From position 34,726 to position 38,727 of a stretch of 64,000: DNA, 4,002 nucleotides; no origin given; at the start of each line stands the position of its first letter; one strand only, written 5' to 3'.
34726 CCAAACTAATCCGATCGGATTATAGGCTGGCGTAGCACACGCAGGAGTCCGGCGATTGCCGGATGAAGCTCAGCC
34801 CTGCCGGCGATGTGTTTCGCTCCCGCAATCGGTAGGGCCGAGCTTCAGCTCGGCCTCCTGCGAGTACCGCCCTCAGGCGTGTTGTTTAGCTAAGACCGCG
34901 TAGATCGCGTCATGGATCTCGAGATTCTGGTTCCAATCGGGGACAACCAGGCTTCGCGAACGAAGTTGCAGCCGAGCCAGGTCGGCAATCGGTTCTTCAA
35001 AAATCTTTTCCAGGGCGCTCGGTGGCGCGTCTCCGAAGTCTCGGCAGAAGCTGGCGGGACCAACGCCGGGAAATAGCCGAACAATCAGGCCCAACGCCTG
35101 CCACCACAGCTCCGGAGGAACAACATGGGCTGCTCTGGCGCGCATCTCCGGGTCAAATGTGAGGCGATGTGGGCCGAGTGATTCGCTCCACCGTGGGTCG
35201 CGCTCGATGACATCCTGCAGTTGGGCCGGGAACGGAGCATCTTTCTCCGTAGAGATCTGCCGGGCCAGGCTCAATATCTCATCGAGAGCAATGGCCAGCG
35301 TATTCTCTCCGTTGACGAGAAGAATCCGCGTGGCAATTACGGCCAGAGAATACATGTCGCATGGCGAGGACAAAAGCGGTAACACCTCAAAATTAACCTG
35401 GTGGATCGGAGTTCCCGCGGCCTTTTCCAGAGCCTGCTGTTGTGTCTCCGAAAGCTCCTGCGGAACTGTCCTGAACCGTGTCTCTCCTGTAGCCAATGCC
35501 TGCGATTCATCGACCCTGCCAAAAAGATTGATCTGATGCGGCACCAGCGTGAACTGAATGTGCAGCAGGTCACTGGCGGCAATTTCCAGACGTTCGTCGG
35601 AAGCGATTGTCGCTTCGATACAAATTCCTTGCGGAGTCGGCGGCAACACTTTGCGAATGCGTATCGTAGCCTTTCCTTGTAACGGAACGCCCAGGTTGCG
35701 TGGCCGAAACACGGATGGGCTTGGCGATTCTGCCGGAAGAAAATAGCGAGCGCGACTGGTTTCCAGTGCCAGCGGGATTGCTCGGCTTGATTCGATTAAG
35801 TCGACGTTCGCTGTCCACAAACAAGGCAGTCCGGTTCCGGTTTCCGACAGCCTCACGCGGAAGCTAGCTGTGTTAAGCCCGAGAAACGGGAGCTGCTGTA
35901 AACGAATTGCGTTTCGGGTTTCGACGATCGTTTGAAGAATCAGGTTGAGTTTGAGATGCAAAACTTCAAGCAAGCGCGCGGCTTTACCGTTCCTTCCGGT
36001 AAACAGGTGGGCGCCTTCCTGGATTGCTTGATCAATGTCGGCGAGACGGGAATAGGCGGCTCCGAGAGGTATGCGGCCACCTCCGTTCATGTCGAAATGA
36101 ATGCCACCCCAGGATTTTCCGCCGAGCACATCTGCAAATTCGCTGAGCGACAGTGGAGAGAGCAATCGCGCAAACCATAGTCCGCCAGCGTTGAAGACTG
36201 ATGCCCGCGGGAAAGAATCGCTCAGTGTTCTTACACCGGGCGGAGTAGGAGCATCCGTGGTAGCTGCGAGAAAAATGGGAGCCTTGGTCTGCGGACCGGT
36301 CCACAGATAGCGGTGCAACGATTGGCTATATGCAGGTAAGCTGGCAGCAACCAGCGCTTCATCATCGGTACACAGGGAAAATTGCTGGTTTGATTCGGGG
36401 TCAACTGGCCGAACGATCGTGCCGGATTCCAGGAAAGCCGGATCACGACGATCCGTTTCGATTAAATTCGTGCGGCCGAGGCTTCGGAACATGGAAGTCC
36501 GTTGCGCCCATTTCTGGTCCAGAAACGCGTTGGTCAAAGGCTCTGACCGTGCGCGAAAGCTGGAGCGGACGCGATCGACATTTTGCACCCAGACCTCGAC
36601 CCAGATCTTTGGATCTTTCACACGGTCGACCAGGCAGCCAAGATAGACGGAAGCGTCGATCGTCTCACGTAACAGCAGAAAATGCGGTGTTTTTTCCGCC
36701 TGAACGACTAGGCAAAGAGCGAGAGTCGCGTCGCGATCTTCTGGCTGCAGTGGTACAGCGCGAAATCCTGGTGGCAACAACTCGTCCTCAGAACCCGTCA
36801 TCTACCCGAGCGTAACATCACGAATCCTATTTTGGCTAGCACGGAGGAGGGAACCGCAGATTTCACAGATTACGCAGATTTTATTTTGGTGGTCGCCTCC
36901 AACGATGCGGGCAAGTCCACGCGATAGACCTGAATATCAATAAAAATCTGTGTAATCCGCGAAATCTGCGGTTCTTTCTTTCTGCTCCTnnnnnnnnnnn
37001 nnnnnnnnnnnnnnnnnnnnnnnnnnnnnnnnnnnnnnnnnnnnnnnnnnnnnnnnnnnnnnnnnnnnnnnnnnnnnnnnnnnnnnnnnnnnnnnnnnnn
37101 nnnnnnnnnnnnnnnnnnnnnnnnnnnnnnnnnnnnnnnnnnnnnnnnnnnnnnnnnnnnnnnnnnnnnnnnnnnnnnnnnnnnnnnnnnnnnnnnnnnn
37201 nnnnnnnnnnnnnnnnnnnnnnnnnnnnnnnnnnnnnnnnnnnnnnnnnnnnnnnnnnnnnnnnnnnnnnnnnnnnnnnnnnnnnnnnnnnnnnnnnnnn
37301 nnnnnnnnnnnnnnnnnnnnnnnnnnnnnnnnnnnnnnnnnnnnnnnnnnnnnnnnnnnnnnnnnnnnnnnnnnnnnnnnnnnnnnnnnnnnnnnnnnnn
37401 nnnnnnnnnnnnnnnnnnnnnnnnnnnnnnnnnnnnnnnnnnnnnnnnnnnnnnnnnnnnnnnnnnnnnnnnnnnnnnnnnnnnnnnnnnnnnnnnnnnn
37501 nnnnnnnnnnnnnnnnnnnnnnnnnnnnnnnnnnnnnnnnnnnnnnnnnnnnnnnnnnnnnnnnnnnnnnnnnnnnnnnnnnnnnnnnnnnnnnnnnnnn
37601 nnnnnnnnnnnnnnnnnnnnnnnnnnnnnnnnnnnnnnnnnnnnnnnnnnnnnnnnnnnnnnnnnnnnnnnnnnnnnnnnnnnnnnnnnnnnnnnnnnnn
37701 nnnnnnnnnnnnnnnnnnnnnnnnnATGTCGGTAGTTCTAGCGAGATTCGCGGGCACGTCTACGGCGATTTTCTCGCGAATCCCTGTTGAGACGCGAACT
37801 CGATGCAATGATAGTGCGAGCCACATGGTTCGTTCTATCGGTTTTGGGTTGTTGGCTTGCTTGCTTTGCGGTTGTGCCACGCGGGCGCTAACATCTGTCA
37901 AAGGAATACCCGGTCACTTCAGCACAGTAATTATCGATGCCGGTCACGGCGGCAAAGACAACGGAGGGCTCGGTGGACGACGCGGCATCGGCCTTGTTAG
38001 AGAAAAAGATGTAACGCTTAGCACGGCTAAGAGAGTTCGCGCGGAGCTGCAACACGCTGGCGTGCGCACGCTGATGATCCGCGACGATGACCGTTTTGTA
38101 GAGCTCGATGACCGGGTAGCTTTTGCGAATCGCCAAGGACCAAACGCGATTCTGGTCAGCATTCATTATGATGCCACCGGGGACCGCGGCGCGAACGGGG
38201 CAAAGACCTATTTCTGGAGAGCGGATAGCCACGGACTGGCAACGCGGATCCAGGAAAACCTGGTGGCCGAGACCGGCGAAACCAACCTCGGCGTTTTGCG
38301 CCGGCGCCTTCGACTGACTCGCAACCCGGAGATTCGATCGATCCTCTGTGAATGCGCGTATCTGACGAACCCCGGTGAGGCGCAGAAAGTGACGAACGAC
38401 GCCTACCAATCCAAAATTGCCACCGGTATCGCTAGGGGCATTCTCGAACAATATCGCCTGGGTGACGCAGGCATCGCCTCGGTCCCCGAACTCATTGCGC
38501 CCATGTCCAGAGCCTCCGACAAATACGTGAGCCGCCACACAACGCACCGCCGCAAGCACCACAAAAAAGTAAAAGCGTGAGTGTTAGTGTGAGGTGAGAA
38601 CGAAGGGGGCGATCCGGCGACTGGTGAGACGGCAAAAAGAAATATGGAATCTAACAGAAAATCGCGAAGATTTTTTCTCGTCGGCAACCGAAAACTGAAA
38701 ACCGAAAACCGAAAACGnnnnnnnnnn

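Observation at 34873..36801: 642-aa orphan keeps only a kinase C-lobe-like segment and a putative small beta-barrel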

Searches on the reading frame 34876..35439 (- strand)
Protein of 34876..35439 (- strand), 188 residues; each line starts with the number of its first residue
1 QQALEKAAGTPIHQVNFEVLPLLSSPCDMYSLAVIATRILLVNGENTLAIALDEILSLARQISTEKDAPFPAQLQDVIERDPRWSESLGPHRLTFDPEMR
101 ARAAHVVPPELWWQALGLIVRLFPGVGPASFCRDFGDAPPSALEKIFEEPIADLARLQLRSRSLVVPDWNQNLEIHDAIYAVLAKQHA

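Call 60: search_protein_families(library=pfam, alignment_id=A4, max_evalue=10)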
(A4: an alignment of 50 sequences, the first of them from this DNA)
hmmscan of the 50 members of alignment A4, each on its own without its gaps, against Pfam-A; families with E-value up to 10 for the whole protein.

A. member 1, seq(188 aa): 0 families

B. families by the number of members that match (of 50 scanned): 8 families
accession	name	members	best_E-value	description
PF22260.1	Permu_RdRp_thumb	1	0.046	Permutotetravirus RNA-dependent RNA polymerase thumb domain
PF08383.16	Maf_N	1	0.099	Maf N-terminal region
PF08279.18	HTH_11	1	0.1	HTH domain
PF20058.4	DUF6457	1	0.1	Domain of unknown function (DUF6457)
PF21687.3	T2SSK_1st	1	0.16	Type II secretion system (T2SS), protein K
PF09122.16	DUF1930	1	0.23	Domain of unknown function (DUF1930)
PF17495.7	OrfA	1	0.26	Vpr-like OrfA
PF07845.16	DUF1636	1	0.32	Protein of unknown function (DUF1636)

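Call 61: search_solved_structures(query=A4, max_evalue=10, show_alignments=3)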
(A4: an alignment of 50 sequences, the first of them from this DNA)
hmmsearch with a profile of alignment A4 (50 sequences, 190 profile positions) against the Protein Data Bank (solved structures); distinct sequences matched with E-value up to 10: 2.
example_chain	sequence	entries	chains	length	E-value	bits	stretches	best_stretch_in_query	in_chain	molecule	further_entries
37tt_A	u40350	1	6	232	1.6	11.4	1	31-82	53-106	Z4 c3ii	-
7wlr_C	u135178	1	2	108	1.7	11.3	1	49-111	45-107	Histone H2A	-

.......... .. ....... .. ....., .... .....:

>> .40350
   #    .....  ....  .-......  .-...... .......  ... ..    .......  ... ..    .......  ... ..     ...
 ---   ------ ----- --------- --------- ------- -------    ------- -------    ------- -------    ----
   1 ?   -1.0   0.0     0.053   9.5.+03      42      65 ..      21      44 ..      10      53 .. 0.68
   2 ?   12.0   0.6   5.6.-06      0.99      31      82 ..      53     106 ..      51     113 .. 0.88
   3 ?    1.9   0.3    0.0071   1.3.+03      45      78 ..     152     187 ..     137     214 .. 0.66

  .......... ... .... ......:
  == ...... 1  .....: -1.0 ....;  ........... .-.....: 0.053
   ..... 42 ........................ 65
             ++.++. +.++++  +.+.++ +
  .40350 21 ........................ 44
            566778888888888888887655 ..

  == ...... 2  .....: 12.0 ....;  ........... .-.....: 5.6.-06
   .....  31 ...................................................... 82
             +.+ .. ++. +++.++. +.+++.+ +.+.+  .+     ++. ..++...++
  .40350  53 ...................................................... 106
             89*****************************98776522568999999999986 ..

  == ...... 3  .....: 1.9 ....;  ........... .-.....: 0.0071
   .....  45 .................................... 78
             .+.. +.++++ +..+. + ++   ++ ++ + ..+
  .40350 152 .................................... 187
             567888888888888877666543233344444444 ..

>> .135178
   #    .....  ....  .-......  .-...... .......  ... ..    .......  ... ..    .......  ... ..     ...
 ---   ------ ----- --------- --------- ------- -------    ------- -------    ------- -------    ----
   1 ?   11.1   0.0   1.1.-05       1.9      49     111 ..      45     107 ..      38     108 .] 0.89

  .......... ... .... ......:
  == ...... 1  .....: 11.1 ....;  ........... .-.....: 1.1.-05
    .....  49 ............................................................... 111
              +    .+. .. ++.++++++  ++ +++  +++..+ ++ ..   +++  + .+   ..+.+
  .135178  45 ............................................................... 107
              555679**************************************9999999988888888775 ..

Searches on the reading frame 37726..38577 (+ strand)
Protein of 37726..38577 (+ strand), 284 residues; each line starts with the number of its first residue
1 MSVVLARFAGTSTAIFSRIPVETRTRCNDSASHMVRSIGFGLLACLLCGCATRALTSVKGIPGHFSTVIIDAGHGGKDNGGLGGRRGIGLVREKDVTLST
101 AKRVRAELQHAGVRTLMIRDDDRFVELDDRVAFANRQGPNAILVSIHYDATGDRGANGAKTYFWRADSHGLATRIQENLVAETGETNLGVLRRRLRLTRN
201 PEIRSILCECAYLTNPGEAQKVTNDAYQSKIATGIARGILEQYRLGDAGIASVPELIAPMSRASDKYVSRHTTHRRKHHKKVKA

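Call 6: search_protein_families(library=pfam, proteins=[window:37726-38577:+], max_evalue=0.01)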
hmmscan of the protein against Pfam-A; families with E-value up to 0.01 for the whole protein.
window:37726-38577:+ (284 aa): 1 family
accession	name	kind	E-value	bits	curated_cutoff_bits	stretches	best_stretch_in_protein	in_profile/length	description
PF01520.23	Amidase_3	-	5.4e-45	154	27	1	68-240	1-173/174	N-acetylmuramoyl-L-alanine amidase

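Call 7: search_protein_families(library=ncbifam, proteins=[window:37726-38577:+], max_evalue=0.01)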
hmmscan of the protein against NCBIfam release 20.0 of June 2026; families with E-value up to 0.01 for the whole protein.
window:37726-38577:+ (284 aa): 6 families
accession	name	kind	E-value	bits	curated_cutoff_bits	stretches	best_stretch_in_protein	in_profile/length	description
TIGR02883.1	spore_cwlD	equivalog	1.5e-31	110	221.55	1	67-241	2-188/189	N-acetylmuramoyl-L-alanine amidase CwlD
NF007652.1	PRK10319.1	equivalog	1.1e-23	83.9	400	2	67-162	59-150/291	N-acetylmuramoyl-L-alanine amidase AmiA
NF007751.0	PRK10431.1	equivalog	1.1e-22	80.2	532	2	64-162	190-284/445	N-acetylmuramoyl-L-alanine amidase AmiB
NF038267.1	amidase_AmiC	exception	3e-21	75.5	700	2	68-162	189-279/407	N-acetylmuramoyl-L-alanine amidase AmiC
NF038140.1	amidase_Rv3717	exception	2.3e-13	50.1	335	1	71-154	45-129/233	Rv3717 family N-acetylmuramoyl-L-alanine amidase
NF050040.1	horm_taper_TftA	equivalog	8e-07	28.1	500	1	67-245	3-186/450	hormogonium tapered terminus morphoprotein TftA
